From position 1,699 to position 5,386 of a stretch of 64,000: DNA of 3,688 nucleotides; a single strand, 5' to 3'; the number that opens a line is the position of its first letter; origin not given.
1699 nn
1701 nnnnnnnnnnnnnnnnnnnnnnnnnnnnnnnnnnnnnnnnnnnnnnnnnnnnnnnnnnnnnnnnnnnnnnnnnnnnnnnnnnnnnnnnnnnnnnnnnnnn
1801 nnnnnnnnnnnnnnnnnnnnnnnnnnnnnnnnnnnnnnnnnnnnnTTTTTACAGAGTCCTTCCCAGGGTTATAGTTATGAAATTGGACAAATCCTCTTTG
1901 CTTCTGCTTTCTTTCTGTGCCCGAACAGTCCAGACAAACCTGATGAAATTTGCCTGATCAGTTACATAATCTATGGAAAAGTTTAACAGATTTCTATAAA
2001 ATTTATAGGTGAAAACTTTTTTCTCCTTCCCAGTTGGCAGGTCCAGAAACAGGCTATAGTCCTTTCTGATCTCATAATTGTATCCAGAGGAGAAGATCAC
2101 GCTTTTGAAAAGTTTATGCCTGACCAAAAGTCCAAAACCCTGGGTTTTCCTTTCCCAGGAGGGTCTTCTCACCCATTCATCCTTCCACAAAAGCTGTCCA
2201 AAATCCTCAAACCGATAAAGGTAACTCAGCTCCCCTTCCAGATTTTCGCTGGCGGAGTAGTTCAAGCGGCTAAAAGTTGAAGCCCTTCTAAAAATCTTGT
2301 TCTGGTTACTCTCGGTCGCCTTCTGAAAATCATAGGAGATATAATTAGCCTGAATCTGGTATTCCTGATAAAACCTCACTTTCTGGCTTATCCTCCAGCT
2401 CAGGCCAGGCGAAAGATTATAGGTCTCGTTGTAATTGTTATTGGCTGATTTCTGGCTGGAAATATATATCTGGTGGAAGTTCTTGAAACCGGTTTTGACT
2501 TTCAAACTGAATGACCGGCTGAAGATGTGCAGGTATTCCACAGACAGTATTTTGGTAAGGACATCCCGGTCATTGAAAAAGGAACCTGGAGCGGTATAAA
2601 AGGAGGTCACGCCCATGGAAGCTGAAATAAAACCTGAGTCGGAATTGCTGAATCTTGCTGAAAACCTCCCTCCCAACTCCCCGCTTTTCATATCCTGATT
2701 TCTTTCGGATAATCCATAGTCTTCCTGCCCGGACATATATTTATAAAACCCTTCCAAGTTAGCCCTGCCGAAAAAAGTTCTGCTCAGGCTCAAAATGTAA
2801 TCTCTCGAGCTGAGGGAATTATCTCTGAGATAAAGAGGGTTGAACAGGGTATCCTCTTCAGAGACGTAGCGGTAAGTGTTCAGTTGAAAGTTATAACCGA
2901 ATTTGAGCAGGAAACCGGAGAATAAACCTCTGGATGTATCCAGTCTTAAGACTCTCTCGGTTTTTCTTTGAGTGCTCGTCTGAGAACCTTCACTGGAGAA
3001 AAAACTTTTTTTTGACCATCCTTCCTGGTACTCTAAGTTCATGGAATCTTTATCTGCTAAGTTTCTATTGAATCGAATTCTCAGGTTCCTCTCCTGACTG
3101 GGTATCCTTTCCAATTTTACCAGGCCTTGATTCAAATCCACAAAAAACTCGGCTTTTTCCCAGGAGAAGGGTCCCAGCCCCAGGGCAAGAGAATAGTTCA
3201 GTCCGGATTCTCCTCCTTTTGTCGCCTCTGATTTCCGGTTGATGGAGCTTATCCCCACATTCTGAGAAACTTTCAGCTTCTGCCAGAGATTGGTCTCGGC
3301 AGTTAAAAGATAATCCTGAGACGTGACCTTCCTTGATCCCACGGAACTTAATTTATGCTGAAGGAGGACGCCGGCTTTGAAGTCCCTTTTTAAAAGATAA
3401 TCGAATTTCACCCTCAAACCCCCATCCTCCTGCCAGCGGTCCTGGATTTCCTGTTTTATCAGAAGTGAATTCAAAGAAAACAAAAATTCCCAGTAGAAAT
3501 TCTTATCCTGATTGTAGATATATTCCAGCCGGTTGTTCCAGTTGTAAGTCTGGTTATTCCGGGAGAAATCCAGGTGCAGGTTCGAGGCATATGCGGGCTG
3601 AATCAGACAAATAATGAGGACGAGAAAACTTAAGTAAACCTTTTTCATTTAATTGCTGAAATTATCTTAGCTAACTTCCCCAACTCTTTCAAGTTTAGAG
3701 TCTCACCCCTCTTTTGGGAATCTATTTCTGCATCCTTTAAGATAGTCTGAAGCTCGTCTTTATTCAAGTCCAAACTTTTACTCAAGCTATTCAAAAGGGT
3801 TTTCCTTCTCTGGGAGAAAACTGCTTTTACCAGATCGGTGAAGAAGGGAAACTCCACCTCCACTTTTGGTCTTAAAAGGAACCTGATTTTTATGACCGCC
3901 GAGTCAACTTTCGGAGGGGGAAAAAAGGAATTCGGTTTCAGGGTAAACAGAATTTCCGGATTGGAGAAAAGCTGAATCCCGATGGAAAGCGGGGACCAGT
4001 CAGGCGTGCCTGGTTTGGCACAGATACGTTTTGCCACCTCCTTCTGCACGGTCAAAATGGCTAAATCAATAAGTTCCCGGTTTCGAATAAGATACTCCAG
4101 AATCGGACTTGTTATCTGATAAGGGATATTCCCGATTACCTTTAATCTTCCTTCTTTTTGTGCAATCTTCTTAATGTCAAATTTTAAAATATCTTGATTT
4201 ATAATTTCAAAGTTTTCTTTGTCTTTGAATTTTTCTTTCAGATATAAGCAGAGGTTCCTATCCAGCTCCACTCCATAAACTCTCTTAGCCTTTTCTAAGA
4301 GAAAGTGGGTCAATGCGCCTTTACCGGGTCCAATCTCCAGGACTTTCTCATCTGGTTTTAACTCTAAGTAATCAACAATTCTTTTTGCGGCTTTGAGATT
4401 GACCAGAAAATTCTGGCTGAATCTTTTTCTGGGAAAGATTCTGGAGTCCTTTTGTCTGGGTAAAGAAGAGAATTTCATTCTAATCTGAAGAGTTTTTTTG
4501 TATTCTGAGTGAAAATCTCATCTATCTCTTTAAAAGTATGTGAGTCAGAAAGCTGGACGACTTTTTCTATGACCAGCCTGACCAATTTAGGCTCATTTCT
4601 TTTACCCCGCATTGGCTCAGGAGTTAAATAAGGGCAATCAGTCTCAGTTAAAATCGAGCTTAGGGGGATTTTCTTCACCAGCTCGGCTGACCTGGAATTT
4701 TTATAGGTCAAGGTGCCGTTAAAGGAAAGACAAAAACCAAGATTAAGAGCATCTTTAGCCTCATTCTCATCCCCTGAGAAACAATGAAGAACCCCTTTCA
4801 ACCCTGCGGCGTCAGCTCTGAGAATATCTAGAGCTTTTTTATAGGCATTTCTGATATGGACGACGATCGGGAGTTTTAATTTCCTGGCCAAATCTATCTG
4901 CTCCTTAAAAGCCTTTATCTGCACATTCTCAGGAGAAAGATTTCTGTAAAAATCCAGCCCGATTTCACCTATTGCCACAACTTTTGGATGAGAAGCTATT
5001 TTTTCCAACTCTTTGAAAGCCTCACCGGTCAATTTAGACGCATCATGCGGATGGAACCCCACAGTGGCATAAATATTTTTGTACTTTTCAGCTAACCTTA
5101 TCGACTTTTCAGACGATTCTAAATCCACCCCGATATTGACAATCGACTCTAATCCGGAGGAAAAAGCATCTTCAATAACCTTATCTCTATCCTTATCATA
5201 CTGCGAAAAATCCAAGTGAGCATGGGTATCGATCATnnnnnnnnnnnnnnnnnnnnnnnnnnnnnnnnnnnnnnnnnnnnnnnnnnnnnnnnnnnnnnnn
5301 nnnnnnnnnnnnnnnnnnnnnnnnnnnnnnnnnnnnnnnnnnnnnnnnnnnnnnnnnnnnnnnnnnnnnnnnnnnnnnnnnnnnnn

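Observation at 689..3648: Operon of a 599-aa secreted beta-rich (OMP-like) protein plus two tandem paralogous ~190-aa lipoproteins wedged between ksgA and pdxJ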

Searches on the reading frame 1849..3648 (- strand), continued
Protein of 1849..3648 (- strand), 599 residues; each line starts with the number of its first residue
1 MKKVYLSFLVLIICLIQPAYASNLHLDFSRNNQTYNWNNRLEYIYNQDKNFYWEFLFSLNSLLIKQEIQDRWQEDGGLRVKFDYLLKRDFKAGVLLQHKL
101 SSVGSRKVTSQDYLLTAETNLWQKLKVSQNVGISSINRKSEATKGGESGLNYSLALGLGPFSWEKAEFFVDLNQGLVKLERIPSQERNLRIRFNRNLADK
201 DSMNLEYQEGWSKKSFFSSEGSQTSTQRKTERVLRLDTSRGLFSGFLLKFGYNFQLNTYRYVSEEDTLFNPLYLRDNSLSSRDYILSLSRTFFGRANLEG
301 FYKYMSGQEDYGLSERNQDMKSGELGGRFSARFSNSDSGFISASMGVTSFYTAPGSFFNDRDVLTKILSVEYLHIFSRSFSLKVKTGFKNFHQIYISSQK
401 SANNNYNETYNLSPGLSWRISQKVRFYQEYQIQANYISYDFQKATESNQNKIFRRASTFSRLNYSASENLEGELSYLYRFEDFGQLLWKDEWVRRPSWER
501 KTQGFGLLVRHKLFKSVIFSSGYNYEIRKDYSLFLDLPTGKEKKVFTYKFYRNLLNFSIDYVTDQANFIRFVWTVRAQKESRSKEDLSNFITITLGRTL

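Call 83: search_protein_families(library=ncbifam, proteins=[L059:8947-10116:+], max_evalue=0.00001)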
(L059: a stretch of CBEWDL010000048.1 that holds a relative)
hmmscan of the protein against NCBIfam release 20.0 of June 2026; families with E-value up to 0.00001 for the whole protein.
L059:8947-10116:+ (390 aa): 0 families

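Call 92: find_encoding_contigs(protein=window:1849-3648:-, flank=10000, max_places=3)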
Protein window:1849-3648:- (599 aa): 1 contig read that carries it; 1 place shown.
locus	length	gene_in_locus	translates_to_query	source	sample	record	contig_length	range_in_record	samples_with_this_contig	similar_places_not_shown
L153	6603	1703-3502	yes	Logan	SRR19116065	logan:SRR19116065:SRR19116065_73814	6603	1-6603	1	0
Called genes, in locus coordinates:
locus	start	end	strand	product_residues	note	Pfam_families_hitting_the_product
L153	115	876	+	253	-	PF01026:TatD_DNase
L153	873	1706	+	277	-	PF00398:RrnaAD, PF13649:Methyltransf_25 (faint)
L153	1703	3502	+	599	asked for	-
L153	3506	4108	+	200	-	-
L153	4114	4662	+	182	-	-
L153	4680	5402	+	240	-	PF03740:PdxJ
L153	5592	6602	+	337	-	?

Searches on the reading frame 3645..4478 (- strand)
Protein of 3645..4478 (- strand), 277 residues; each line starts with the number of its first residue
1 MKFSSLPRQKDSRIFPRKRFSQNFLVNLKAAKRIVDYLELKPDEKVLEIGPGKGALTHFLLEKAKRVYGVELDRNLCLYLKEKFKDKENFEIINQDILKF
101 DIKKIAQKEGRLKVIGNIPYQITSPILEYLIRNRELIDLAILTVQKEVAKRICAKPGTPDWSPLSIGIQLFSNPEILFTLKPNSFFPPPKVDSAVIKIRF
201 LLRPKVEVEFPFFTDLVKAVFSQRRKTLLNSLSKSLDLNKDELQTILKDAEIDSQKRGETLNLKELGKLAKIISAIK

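Call 83: search_protein_families(library=ncbifam, proteins=[window:3645-4478:-], max_evalue=0.00001)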
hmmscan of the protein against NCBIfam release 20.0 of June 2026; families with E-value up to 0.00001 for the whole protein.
window:3645-4478:- (277 aa): 23 families
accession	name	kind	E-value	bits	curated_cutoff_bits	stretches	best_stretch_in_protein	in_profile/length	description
TIGR00755.1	ksgA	equivalog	4.5e-82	275.2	171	1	15-271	2-254/256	16S rRNA (adenine(1518)-N(6)/adenine(1519)-N(6))-dimethyltransferase RsmA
NF000499.2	Erm23S_rRNA_broad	equivalog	2.8e-50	171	212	1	21-265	2-236/244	23S ribosomal RNA methyltransferase Erm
NF011486.0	PRK14896.1-1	equivalog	1.7e-37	129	450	1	19-273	25-276/284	16S ribosomal RNA methyltransferase A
NF000337.1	erm_SHROVE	exception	8.5e-32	110.4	320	1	17-254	3-231/248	ErmE/ErmH/ErmO/ErmR family 23S rRNA (adenine(2058)-N(6))-methyltransferase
NF012222.1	erm_A_23S_MT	exception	8.1e-22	77.9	475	1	21-197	9-175/243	23S rRNA (adenine(2058)-N(6))-methyltransferase Erm(A)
NF000412.1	Erm43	exception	9.6e-22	77.7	500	1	21-226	9-205/243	23S rRNA (adenine(2058)-N(6))-methyltransferase Erm(43)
NF012219.1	erm_C_23S_MT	exception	4.1e-21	75.7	530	1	20-199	8-177/244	23S rRNA (adenine(2058)-N(6))-methyltransferase Erm(C)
NF000411.1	Erm45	exception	4.4e-21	75.8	525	1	19-199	6-176/245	23S rRNA (adenine(2058)-N(6))-methyltransferase Erm(45)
NF012220.1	erm_B_23S_MT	exception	7.2e-21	74.8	525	1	19-199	6-176/245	23S rRNA (adenine(2058)-N(6))-methyltransferase Erm(B)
NF012223.0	erm_F_23S_MT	exception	2.1e-18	66.6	575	1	21-199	12-183/266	23S rRNA (adenine(2058)-N(6))-methyltransferase Erm(F)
NF042988.1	Erm46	exception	4.8e-18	65.4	503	1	17-234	8-214/255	23S rRNA (adenine(2058)-N(6))-methyltransferase Erm(46)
NF045543.1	erm_G_23S_MT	exception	5e-18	65.7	515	1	21-198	9-176/244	23S rRNA (adenine(2058)-N(6))-methyltransferase Erm(G)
NF000024.1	ErmS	exception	9.2e-15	54.7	675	1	17-232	60-270/319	23S rRNA (adenine(2058)-N(6))-methyltransferase Erm(S)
NF042938.1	Erm55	exception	1.2e-14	54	525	1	17-234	8-214/270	23S rRNA (adenine(2058)-N(6))-methyltransferase Erm(55)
NF000047.1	ErmV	exception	1.5e-14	54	500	1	18-204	9-189/259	23S rRNA (adenine(2058)-N(6))-methyltransferase Erm(V)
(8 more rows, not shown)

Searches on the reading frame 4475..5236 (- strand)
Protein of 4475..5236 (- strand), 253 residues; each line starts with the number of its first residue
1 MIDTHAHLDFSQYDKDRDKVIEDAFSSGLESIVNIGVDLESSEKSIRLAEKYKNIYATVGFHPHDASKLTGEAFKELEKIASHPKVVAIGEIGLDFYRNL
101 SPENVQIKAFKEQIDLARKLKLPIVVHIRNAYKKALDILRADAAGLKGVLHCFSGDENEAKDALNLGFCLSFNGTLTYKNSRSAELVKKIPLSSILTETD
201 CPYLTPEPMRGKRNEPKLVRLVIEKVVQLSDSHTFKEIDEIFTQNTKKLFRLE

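Call 83: search_protein_families(library=ncbifam, proteins=[window:4475-5236:-], max_evalue=0.00001)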
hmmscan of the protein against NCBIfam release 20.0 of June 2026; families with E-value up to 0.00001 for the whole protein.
window:4475-5236:- (253 aa): 5 families
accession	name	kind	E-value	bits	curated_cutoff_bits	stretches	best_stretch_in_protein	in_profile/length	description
TIGR00010.1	TIGR00010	subfamily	2.3e-86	289.3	206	1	1-251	1-252/253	YchF/TatD family DNA exonuclease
NF007745.0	PRK10425.1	equivalog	8.1e-55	185.9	395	1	1-252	1-258/260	3'-5' ssDNA/RNA exonuclease TatD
NF008075.0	PRK10812.1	equivalog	2.5e-48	164.6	438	1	2-252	4-256/265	metal-dependent hydrolase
NF008522.0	PRK11449.1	equivalog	5.3e-42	143.7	481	1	1-252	5-258/259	metal-dependent hydrolase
NF041926.1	QatD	equivalog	4.4e-29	101.3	230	1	3-249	1-239/239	Qat anti-phage system TatD family nuclease QatD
